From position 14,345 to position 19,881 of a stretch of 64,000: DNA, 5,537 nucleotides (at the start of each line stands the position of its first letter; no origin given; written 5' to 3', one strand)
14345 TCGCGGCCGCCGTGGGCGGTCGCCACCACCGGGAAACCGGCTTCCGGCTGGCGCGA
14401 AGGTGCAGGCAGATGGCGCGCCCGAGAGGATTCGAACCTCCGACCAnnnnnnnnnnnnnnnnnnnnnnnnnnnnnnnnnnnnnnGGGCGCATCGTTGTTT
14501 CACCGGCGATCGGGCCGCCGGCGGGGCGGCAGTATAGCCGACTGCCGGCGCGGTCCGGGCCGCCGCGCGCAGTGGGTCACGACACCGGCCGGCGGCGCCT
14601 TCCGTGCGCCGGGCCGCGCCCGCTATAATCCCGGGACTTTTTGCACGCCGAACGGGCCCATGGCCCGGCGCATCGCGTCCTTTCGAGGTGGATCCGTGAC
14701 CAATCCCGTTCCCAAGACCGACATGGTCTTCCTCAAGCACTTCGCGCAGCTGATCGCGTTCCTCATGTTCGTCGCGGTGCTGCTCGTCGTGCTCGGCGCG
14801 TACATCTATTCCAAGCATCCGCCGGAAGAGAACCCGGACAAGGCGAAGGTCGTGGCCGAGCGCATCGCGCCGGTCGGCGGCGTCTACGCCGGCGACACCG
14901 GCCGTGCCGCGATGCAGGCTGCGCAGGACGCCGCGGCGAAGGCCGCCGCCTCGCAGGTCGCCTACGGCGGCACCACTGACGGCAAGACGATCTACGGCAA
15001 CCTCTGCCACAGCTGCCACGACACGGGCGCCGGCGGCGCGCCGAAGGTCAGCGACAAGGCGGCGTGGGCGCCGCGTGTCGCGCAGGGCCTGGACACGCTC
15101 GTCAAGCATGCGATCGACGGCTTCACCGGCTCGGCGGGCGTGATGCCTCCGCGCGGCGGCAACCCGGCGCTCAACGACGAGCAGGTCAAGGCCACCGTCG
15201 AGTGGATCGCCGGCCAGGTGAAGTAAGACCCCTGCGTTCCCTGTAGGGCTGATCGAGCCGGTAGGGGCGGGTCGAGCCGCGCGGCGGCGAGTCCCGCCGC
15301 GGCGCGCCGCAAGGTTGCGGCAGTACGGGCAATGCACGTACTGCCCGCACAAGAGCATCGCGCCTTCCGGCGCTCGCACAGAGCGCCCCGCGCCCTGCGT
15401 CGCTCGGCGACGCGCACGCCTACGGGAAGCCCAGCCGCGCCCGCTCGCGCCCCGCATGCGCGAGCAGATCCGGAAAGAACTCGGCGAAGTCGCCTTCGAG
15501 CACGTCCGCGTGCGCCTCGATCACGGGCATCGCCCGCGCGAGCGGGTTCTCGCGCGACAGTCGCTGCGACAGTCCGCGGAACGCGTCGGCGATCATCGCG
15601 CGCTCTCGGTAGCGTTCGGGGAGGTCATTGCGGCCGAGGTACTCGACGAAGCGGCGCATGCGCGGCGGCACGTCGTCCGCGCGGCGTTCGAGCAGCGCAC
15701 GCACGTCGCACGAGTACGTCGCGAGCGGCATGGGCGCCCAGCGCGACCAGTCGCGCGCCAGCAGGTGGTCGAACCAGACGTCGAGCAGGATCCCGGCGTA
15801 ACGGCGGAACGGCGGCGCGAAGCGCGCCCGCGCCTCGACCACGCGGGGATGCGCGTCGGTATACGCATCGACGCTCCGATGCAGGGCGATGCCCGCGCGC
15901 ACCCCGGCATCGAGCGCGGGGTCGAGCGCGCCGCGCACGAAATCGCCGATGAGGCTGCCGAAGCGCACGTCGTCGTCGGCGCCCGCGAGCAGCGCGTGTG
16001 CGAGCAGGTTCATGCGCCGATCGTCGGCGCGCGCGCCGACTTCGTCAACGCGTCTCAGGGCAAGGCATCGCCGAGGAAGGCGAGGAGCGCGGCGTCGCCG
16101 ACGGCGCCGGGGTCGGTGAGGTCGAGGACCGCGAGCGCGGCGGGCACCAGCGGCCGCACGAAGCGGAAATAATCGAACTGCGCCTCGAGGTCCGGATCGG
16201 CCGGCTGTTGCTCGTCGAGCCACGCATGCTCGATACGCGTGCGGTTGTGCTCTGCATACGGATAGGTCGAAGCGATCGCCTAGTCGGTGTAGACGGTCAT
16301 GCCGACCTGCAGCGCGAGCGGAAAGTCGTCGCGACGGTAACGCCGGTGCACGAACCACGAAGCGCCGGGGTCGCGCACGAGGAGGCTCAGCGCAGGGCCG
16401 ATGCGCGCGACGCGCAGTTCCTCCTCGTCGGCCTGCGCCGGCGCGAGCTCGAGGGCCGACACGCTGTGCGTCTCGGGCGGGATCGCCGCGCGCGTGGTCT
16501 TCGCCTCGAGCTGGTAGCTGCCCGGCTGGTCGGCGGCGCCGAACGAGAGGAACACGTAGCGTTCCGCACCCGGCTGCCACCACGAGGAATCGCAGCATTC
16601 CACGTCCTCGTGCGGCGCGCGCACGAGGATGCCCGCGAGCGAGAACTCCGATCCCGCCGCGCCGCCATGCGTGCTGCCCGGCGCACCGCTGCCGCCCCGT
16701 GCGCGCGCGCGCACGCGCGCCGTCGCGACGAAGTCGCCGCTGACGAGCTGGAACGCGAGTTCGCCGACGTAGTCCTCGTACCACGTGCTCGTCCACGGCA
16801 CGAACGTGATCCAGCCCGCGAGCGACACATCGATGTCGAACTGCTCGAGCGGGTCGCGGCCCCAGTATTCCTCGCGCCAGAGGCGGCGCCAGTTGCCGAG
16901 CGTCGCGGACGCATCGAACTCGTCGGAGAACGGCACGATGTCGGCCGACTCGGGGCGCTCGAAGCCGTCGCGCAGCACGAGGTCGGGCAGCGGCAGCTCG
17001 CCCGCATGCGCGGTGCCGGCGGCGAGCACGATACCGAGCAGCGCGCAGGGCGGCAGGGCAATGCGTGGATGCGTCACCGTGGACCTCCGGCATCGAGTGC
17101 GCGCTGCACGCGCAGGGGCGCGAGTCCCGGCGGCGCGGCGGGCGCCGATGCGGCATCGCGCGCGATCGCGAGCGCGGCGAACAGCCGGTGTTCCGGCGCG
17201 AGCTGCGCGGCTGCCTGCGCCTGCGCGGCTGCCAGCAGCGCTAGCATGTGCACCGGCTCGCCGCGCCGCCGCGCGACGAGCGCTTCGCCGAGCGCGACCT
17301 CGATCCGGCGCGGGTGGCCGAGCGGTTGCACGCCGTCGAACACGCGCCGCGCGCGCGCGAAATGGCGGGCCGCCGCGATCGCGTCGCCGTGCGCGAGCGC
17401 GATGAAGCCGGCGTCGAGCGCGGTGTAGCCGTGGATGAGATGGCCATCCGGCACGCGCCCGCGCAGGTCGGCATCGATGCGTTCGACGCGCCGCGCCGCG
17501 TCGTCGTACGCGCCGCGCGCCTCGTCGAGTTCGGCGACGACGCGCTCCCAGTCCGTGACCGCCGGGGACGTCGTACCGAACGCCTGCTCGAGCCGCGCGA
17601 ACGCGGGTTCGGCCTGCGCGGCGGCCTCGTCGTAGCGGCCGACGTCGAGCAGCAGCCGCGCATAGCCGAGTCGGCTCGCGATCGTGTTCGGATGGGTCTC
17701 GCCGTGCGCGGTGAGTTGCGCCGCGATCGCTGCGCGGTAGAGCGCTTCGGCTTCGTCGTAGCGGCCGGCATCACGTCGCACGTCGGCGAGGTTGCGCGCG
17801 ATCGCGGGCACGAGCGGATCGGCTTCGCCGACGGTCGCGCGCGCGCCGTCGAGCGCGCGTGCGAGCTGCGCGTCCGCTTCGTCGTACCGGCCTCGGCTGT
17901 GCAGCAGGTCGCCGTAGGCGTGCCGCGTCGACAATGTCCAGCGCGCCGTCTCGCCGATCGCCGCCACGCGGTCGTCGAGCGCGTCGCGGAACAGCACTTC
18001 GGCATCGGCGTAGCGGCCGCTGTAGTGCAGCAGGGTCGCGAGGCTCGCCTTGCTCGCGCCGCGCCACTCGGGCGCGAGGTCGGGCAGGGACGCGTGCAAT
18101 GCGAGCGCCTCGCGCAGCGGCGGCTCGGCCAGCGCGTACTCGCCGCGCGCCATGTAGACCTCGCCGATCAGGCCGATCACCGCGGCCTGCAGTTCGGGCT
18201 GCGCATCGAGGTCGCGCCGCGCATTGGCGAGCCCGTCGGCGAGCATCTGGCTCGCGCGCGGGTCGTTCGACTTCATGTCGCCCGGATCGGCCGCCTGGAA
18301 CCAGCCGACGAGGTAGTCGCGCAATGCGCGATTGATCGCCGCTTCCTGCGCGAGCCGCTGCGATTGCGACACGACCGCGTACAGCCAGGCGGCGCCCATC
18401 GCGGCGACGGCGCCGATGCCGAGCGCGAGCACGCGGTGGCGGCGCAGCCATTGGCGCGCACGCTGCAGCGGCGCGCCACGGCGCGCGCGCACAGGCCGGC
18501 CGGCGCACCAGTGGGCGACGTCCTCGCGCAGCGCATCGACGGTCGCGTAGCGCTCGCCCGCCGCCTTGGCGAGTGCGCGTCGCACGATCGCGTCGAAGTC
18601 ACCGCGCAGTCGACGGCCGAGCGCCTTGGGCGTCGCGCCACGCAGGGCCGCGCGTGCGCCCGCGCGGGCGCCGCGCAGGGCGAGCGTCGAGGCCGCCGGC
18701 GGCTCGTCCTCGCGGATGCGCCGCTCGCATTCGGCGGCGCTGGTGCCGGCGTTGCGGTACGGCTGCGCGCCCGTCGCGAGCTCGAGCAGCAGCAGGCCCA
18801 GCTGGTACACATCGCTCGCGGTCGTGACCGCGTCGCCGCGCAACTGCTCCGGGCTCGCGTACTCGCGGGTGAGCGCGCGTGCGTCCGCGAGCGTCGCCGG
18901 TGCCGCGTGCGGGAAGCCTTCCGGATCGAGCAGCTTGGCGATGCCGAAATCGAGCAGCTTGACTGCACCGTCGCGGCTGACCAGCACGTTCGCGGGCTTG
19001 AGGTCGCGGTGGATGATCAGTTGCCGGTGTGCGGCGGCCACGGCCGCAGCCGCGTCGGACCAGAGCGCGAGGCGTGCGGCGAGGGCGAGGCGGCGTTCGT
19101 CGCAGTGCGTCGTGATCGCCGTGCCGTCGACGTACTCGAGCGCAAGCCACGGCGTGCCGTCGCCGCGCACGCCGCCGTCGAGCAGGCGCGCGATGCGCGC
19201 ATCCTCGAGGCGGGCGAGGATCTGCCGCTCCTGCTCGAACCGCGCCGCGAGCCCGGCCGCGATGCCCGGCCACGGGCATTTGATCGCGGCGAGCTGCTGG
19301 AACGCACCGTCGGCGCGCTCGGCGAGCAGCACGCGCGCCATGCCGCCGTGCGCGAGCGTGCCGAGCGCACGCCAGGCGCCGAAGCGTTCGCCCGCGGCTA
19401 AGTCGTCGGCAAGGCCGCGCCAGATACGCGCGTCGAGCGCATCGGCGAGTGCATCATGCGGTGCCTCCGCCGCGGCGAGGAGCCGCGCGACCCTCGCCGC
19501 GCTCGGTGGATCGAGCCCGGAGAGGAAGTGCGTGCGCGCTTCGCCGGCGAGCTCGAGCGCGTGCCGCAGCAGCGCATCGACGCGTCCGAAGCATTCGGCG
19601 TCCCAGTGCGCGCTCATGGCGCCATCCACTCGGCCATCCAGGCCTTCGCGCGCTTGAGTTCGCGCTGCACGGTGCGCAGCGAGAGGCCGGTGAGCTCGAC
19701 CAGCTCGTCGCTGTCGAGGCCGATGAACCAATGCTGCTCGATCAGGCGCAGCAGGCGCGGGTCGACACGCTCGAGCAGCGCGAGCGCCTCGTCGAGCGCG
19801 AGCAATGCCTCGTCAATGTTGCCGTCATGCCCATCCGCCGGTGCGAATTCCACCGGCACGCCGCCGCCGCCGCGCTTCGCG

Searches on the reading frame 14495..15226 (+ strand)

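Call 62: search_protein_families(library=pfam, proteins=[window:14495-15226:+], max_evalue=0.001)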
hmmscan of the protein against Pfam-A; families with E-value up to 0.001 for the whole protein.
window:14495-15226:+ (243 aa): 2 families
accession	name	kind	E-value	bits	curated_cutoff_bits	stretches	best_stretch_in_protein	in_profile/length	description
PF13442.11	Cytochrome_CBB3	-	5.3e-13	49.5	27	1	161-238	4-68/68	Cytochrome C oxidase, cbb3-type, subunit III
PF00034.26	Cytochrom_C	-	1.3e-10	42.9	21.3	1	162-239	3-87/90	Cytochrome c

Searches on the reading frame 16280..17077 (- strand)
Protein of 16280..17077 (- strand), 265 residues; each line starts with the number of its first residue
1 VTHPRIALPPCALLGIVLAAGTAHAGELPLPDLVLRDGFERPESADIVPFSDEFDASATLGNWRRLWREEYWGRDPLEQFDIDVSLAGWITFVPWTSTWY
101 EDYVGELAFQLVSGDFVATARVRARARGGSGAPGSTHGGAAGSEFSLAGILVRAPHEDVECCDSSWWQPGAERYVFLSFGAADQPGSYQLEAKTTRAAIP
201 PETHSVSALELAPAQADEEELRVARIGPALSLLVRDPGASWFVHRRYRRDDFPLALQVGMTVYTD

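Call 5: search_protein_families(library=pfam, proteins=[window:16280-17077:-], max_evalue=0.01)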
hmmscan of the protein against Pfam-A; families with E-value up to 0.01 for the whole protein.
window:16280-17077:- (265 aa): 0 families

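Call 7: search_protein_families(library=ncbifam, proteins=[window:16280-17077:-], max_evalue=0.01)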
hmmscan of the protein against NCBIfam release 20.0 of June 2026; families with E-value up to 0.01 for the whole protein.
window:16280-17077:- (265 aa): 0 families

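Call 46: search_protein_families(library=pfam, proteins=[window:16280-17077:-], max_evalue=1)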
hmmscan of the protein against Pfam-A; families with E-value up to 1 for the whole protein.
window:16280-17077:- (265 aa): 0 families

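Call 78: search_protein_families(library=padloc, proteins=[window:16280-17077:-], max_evalue=0.001)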
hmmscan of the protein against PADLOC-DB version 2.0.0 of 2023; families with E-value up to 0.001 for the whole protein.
window:16280-17077:- (265 aa): 0 families

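Call 79: search_solved_structures(query=window:16280-17077:-, max_evalue=1)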
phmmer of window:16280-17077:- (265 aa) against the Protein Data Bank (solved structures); distinct sequences matched with E-value up to 1: 4.
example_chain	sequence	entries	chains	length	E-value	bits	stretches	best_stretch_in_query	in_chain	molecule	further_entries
1e92_A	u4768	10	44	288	0.76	12.1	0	199-246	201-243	PTERIDINE REDUCTASE 1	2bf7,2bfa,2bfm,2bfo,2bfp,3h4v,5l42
1e7w_A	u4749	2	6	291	0.77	12.1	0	199-246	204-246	PTERIDINE REDUCTASE | Pteridine reductase 1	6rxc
1w0c_A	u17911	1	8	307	0.83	12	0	199-246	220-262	PTERIDINE REDUCTASE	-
2qhx_A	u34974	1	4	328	0.91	11.9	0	199-246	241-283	Pteridine reductase 1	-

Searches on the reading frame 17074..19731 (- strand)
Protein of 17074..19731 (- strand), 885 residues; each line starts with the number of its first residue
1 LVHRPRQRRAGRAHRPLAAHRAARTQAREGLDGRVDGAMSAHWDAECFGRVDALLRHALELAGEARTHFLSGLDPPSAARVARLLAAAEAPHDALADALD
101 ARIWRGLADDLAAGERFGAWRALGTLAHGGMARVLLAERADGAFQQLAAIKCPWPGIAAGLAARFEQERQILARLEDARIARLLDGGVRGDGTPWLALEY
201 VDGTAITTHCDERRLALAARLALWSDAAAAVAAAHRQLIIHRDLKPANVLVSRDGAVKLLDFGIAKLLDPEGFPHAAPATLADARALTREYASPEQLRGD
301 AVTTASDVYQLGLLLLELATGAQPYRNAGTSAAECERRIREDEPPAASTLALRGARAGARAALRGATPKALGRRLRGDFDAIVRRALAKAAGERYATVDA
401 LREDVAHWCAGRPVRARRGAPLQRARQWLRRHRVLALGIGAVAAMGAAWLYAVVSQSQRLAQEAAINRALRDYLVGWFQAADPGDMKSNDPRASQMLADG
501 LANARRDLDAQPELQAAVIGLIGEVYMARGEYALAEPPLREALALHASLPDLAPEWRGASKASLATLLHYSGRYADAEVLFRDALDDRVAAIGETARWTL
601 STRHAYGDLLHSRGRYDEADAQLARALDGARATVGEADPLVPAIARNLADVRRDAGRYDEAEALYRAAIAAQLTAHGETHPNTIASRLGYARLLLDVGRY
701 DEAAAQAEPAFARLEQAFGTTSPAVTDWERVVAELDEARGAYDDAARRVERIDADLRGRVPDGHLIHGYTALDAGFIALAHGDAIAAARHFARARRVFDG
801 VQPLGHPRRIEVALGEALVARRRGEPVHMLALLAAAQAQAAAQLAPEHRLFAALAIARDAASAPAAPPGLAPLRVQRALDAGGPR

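Call 5: search_protein_families(library=pfam, proteins=[window:17074-19731:-], max_evalue=0.01)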
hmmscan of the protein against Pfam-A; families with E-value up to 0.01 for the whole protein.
window:17074-19731:- (885 aa): 14 families
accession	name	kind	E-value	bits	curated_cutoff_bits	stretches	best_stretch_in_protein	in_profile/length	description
PF00069.31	Pkinase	-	1.4e-28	100.4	31.7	1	146-331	25-203/263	Protein kinase domain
PF13424.12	TPR_12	-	4.3e-25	88.1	30.1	4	643-715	4-76/77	Tetratricopeptide repeat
PF07714.23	PK_Tyr_Ser-Thr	-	1.9e-21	77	23.1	1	125-341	6-219/258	Protein tyrosine and serine/threonine kinase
PF13374.12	TPR_10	-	3.8e-16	58.9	27.5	3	646-682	6-42/42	Tetratricopeptide repeat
PF24885.1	TPR_NPHP3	-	3.6e-08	33.5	100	1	605-711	104-210/239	Nephrocystin-3 TPR domain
PF13176.12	TPR_7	-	1.1e-05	25.5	27.9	0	647-670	4-29/36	Tetratricopeptide repeat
PF03109.22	ABC1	-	3.9e-05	23.4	22.9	1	196-270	145-219/244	ABC1 atypical kinase-like domain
PF00515.34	TPR_1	-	4.8e-05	23.4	27.8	0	647-670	6-29/34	Tetratricopeptide repeat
PF13181.12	TPR_8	-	0.00011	22.5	25.7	0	647-670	6-29/34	Tetratricopeptide repeat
PF14559.12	TPR_19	-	0.00023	21.9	25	1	654-706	3-47/68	Tetratricopeptide repeat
PF06293.20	Kdo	-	0.00025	21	21.3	1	163-262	56-166/207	Lipopolysaccharide kinase (Kdo/WaaP) family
PF13414.12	TPR_11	-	0.0013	18.8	26.8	0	607-627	1-21/42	TPR repeat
PF13431.12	TPR_17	-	0.0016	19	24.4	0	636-663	7-34/34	Tetratricopeptide repeat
PF13432.12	TPR_16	-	0.0018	19.1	32.7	1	609-671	6-60/65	Tetratricopeptide repeat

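Call 7: search_protein_families(library=ncbifam, proteins=[window:17074-19731:-], max_evalue=0.01)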
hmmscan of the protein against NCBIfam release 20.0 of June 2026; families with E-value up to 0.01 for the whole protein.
window:17074-19731:- (885 aa): 19 families
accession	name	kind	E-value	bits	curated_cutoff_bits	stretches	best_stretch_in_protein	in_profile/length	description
NF033483.0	PknB_PASTA_kin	equivalog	1.3e-48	166.4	450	1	124-419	13-279/563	Stk1 family PASTA domain-containing Ser/Thr kinase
TIGR03903.1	TOMM_kin_cyc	equivalog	1.8e-31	108.9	705.75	1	161-324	21-188/1267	TOMM system kinase/cyclase fusion protein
NF047741.1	antiphage_MADS6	equivalog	7.2e-29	100.8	460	2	214-335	295-412/612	methylation-associated defense system protein kinase MAD6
NF040586.1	FxSxx_TPR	equivalog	4.2e-27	95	300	1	477-863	346-737/830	FxSxx-COOH system tetratricopeptide repeat protein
NF052427.1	StpK7MSMEG_1200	equivalog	6.4e-25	87.7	900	1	115-328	4-212/601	serine/threonine protein kinase StpK7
NF038150.1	lanthi_synth_IV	equivalog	1.4e-18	66.6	650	1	164-471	238-537/851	class IV lanthionine synthetase LanL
NF033442.0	BREX_PglW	equivalog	1.7e-17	62.5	990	2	212-376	306-474/1391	BREX system serine/threonine kinase PglW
NF009651.0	PRK13184.1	equivalog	2.2e-15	55.7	839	1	216-330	111-236/932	serine/threonine-protein kinase PknD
NF038151.1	lanthi_synth_III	equivalog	3.8e-10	38.8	575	1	163-277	268-395/833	class III lanthionine synthetase LanKC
TIGR03724.2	arch_bud32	equivalog_domain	1.8e-07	30.9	125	1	196-267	70-133/193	KEOPS complex kinase/ATPase Bud32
NF011463.0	PRK14879.1-4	equivalog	4.2e-06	26.3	188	1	195-267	94-162/237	Kae1-associated kinase Bud32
NF043056.1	T4SS_LegK1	equivalog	4.1e-05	22.4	550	1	237-318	208-283/516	Dot/Icm T4SS effector kinase LegK1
NF011464.0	PRK14879.1-7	equivalog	6.1e-05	22.8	246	1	197-267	84-151/221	Kae1-associated kinase Bud32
TIGR02521.1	type_IV_pilW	equivalog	0.00071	19.2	154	1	523-672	38-165/234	type IV pilus biogenesis/stability protein PilW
NF002475.0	PRK01723.1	equivalog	0.00082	18.5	142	1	222-267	147-192/241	3-deoxy-D-manno-octulosonic acid kinase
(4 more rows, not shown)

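Call 47: find_related_loci(query=window:17074-19617:-, collection=metagenome_contigs, flank=6000)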
Query window:17074-19617:- (847 aa) in metagenome_contigs; peptide patterns used: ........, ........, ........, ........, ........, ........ (x = any residue, [..] = any of these).
89 stretches matched a pattern; 9 encode a relative of the query (tblastn E <= 1e-3); 9 distinct loci.
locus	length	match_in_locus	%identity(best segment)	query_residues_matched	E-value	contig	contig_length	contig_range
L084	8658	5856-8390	87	1-845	0e+0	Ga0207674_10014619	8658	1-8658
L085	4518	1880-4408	69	5-844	0e+0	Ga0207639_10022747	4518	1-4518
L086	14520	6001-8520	61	5-841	0e+0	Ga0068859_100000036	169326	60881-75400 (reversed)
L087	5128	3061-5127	70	5-704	0e+0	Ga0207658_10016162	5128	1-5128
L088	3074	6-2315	59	76-844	0e+0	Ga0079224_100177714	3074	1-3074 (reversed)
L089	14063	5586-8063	54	10-837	0e+0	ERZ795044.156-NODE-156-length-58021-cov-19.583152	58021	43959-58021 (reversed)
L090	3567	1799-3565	58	1-712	0e+0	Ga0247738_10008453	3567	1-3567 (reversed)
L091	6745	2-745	83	525-845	2e-111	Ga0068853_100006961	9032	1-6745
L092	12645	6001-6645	28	452-660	3e-5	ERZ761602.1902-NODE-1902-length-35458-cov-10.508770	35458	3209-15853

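Call 78: search_protein_families(library=padloc, proteins=[window:17074-19617:-], max_evalue=0.001)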
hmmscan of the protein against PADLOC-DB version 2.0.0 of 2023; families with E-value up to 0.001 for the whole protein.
window:17074-19617:- (847 aa): 34 families (the best 25 are shown)
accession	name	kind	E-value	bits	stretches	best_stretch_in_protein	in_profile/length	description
PDLC04042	PD-T4-6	-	5.8e-50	168.6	1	80-374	9-276/292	-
PDLC04053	PD-T4-6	-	3.2e-47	159.5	1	76-311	5-233/311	-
PDLC04061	PD-T4-6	-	2.1e-46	157.5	1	87-373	23-286/510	-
PDLC04054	PD-T4-6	-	6.2e-42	142.3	1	80-304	10-229/347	-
PDLC04052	PD-T4-6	-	6.3e-42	142.4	2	87-307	16-235/496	-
PDLC04047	PD-T4-6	-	3.1e-41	139.5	1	79-292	9-217/327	-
PDLC04060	PD-T4-6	-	4.1e-40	136.1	1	86-294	14-215/486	-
PDLC04040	PD-T4-6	-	4e-39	132.8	1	88-380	2-275/547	-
PDLC04138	mad6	-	1.5e-38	131.1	1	81-363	52-307/659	mads_6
PDLC04043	PD-T4-6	-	7.9e-38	128.7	1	75-493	10-391/452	-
PDLC04041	PD-T4-6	-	5.5e-37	126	1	71-443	19-340/443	-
PDLC04039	PD-T4-6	-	5.3e-36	122.6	1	68-367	2-272/458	-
PDLC04057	PD-T4-6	-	1.2e-34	118.1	1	87-291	15-214/443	-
PDLC01088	C3a189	-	4e-34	116.3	1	88-424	5-297/840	kinase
PDLC04048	PD-T4-6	-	4.6e-32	109.8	1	82-289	12-214/354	-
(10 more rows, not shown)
